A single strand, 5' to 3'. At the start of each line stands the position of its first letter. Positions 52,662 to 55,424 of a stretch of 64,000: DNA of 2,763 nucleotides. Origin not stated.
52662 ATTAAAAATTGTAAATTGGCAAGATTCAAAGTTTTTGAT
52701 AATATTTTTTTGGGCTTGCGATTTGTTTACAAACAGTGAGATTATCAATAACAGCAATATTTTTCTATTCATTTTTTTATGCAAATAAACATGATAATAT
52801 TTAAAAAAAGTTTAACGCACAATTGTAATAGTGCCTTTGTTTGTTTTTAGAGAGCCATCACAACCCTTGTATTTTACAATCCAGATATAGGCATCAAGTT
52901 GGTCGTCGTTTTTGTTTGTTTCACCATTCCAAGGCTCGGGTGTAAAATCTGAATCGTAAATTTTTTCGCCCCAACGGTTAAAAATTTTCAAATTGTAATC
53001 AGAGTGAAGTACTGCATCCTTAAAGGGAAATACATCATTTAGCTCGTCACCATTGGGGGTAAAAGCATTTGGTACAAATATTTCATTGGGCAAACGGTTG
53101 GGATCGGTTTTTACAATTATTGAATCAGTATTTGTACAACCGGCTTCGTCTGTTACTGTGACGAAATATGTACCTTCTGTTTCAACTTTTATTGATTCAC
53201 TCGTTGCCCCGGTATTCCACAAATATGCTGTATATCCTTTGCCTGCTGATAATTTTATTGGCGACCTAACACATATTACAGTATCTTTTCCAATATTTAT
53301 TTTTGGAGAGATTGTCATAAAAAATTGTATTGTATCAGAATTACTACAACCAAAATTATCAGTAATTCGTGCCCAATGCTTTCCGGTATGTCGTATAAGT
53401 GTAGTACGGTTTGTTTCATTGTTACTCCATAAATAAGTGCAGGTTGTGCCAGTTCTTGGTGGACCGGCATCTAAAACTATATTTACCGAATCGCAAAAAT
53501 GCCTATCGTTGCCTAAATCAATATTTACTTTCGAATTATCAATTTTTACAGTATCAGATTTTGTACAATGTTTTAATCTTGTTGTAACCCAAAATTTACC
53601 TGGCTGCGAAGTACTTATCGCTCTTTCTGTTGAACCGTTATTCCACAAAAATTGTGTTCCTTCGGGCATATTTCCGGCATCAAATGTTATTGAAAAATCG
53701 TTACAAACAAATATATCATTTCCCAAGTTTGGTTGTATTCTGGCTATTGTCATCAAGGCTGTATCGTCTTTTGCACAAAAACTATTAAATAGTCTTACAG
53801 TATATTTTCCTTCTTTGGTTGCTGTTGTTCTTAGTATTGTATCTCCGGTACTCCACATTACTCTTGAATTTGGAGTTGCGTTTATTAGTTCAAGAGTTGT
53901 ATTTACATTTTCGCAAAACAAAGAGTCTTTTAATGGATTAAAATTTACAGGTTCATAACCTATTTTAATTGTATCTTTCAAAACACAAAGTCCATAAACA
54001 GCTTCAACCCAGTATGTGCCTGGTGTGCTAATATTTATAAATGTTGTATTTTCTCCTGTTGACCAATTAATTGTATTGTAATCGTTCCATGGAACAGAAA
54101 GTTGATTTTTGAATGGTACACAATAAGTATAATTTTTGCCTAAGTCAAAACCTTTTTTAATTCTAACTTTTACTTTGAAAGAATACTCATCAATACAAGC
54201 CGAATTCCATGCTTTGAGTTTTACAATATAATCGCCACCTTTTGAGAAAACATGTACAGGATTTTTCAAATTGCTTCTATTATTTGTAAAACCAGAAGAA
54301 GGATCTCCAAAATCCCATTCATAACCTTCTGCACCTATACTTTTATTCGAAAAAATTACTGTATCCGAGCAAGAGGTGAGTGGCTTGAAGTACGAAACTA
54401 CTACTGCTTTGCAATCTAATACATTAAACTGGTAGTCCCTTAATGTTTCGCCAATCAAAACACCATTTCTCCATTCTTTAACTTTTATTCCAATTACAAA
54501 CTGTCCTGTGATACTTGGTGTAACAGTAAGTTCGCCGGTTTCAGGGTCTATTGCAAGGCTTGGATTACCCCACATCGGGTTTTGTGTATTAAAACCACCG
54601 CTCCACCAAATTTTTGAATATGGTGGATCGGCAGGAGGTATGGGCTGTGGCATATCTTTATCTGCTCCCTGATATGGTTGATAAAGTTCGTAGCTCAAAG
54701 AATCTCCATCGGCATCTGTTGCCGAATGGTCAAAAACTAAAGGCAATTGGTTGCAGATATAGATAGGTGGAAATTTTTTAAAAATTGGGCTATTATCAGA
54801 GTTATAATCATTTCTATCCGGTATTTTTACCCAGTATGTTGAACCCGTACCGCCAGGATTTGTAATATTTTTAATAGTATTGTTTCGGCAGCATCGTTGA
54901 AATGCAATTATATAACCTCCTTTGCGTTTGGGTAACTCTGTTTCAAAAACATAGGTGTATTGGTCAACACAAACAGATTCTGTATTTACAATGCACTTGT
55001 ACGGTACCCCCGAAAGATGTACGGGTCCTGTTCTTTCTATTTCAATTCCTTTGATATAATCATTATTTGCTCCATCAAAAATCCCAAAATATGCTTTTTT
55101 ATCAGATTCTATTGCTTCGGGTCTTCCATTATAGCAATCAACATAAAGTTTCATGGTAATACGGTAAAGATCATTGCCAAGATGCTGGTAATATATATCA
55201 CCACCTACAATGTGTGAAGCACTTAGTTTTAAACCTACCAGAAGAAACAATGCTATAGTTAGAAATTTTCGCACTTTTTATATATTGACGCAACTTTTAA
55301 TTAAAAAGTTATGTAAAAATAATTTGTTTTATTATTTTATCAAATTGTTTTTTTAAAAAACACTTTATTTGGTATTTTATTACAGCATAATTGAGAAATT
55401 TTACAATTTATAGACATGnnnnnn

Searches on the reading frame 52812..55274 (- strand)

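Call 12: search_protein_families(library=pfam, proteins=[window:52812-55274:-])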
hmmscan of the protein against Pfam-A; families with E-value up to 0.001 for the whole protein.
window:52812-55274:- (820 aa): 4 families
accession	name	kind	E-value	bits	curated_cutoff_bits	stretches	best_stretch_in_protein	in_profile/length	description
PF13585.12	CHU_C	-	9.7e-16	58.1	27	1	733-818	2-86/86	CHU_C Type IX secretion signal domain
PF18911.6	PKD_4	-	8.6e-11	42.2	27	1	308-358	26-71/85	PKD domain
PF18981.6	InlK_D3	-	5.4e-05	23.6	25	0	339-372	43-75/75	Internalin K domain (D3/D4)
PF00801.26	PKD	-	0.00024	21.5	23.5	1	318-359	32-69/80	PKD domain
